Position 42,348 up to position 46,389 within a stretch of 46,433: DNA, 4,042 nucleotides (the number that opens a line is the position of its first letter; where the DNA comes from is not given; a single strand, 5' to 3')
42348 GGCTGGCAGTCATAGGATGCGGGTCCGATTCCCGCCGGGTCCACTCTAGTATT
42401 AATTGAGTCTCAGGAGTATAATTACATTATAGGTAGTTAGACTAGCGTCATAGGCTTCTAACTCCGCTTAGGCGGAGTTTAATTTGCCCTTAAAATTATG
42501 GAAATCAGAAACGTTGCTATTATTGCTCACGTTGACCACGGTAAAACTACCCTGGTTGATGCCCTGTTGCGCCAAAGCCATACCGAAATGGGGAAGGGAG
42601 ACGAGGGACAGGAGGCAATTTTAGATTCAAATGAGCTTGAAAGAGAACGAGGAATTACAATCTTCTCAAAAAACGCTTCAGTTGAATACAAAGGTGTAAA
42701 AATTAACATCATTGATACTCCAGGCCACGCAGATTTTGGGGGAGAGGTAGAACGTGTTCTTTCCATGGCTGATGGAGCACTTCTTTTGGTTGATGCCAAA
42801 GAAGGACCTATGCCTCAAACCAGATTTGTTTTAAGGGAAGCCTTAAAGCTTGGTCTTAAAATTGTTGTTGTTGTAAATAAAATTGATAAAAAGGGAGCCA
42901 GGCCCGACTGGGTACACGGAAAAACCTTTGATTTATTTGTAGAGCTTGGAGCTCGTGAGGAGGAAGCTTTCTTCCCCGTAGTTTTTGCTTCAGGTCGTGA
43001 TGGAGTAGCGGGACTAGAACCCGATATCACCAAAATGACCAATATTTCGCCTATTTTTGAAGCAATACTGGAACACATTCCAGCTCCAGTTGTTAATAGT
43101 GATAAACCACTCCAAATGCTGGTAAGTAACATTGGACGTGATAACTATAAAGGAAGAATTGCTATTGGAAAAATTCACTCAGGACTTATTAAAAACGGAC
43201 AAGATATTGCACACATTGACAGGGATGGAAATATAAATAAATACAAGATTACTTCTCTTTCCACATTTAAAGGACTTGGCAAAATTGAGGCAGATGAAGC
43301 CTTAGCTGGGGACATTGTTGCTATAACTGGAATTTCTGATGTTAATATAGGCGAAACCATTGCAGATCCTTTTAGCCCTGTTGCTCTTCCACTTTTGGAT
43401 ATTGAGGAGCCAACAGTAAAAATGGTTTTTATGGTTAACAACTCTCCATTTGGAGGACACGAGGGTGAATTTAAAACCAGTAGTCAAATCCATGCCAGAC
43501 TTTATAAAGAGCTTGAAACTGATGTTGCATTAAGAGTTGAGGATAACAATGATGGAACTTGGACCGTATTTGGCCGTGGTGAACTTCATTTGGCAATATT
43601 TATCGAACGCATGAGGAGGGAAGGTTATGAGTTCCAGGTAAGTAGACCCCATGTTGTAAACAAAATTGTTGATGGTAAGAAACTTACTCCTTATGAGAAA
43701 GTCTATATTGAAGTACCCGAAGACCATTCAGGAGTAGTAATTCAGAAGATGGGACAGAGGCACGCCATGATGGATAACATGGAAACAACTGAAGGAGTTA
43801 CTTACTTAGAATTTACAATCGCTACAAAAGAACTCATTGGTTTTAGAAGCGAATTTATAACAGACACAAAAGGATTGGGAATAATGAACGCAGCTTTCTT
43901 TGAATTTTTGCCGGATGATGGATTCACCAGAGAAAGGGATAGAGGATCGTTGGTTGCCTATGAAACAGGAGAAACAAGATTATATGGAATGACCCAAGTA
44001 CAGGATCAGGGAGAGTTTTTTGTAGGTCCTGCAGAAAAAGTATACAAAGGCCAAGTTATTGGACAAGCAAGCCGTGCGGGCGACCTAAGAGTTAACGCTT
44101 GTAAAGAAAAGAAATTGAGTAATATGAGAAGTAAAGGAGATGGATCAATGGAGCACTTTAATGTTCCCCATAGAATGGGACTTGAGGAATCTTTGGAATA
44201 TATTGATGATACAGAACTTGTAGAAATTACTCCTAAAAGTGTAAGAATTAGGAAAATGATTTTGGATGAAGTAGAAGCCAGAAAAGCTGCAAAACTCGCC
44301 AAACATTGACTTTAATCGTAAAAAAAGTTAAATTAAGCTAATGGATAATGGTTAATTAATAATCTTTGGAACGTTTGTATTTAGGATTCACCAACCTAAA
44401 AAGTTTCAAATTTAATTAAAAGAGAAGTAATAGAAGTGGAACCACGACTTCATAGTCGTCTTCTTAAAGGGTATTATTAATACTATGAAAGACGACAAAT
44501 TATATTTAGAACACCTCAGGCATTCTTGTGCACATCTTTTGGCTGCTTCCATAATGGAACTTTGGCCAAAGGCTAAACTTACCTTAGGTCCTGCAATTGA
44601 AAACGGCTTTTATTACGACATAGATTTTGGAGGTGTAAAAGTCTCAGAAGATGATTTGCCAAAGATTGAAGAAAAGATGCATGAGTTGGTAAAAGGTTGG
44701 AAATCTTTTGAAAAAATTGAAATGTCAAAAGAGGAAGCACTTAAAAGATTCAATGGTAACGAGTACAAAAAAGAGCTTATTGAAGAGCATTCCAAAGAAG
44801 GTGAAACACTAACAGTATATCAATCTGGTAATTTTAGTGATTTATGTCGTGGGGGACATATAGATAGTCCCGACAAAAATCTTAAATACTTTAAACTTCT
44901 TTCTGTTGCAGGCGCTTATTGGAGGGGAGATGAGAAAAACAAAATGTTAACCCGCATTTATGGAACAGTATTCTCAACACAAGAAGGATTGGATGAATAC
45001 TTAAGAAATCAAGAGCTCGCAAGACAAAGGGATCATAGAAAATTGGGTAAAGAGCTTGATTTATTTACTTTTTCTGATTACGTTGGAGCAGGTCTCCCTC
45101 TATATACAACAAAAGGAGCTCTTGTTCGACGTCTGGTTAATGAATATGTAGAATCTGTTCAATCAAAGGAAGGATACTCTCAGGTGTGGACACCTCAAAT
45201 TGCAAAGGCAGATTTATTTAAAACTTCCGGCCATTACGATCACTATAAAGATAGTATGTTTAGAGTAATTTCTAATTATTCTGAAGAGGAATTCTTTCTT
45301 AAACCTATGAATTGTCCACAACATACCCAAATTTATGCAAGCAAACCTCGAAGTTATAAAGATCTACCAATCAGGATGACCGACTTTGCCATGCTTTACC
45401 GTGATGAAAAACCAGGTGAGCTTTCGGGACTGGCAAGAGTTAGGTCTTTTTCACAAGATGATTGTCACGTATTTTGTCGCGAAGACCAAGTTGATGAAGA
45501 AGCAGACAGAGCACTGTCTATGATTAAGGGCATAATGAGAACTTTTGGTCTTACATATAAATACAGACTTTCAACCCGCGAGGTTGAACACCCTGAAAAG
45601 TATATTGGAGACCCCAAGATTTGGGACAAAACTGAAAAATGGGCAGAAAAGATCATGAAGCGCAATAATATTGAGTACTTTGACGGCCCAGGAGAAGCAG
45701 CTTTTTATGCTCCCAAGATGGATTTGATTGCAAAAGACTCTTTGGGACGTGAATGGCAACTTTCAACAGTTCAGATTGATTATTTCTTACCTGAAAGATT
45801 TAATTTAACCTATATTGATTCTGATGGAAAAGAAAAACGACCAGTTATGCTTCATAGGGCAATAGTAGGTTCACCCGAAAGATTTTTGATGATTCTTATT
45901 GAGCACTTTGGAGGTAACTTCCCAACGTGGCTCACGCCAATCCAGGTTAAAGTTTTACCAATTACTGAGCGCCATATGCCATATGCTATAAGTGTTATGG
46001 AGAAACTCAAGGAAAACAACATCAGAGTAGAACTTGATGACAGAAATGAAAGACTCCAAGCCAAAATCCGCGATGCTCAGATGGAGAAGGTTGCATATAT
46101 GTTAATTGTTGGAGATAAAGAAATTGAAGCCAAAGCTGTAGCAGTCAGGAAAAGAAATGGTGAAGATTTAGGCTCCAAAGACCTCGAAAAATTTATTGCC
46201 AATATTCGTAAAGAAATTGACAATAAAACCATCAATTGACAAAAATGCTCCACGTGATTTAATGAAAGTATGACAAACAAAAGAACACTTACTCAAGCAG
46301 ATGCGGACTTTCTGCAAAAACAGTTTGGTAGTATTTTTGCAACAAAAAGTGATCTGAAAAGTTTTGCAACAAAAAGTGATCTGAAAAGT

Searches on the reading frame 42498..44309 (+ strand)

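Call 21: search_protein_families(library=pfam, proteins=[window:42498-44309:+], max_evalue=0.001)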
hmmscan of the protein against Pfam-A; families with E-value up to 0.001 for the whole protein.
window:42498-44309:+ (603 aa): 8 families
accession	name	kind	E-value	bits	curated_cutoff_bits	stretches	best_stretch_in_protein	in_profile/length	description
PF00009.33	GTP_EFTU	-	4.9e-57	193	26.5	1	2-195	2-187/188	Elongation factor Tu GTP binding domain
PF21018.2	BipA_C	-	6.1e-39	132.6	23.8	1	482-590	1-109/110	TypA/BipA C-terminal domain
PF00679.30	EFG_C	-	7.5e-16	58.4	27.9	1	398-470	5-78/89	Elongation factor G C-terminus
PF03144.31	GTP_EFTU_D2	-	4.8e-12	46.6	30.3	1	219-289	1-73/73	Elongation factor Tu domain 2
PF22042.2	EF-G_D2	-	2.2e-10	40.9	27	1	205-288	2-81/84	Elongation factor G domain 2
PF01926.29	MMR_HSR1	-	1e-06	29.3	21.9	1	6-128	2-113/113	50S ribosome-binding GTPase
PF14492.12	EFG_III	-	1.5e-05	25.4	27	1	329-381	19-73/75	Elongation Factor G, domain III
PF00735.24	Septin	-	9.8e-05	22.2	26.2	1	6-80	7-75/280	Septin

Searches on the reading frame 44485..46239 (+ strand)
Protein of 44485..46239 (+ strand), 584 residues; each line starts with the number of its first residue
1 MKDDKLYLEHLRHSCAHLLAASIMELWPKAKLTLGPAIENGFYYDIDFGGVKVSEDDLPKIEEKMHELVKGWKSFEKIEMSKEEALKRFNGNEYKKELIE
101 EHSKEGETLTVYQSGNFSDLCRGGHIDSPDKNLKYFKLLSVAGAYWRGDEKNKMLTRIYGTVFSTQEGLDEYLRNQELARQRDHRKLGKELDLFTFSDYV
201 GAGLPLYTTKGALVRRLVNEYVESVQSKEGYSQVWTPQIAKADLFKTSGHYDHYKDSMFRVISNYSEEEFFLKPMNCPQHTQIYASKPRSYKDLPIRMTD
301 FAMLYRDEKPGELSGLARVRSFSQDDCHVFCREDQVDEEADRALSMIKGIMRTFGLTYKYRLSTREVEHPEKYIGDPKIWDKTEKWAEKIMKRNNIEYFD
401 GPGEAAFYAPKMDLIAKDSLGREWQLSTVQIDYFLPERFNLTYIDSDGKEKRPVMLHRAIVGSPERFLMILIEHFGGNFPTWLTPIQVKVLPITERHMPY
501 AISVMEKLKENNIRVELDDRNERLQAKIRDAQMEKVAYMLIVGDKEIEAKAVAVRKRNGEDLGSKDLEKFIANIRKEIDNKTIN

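Call 60: find_encoding_contigs(protein=window:44485-46239:+, flank=10000, max_places=1)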
Protein window:44485-46239:+ (584 aa): no gene with exactly this product is on record in the collection.
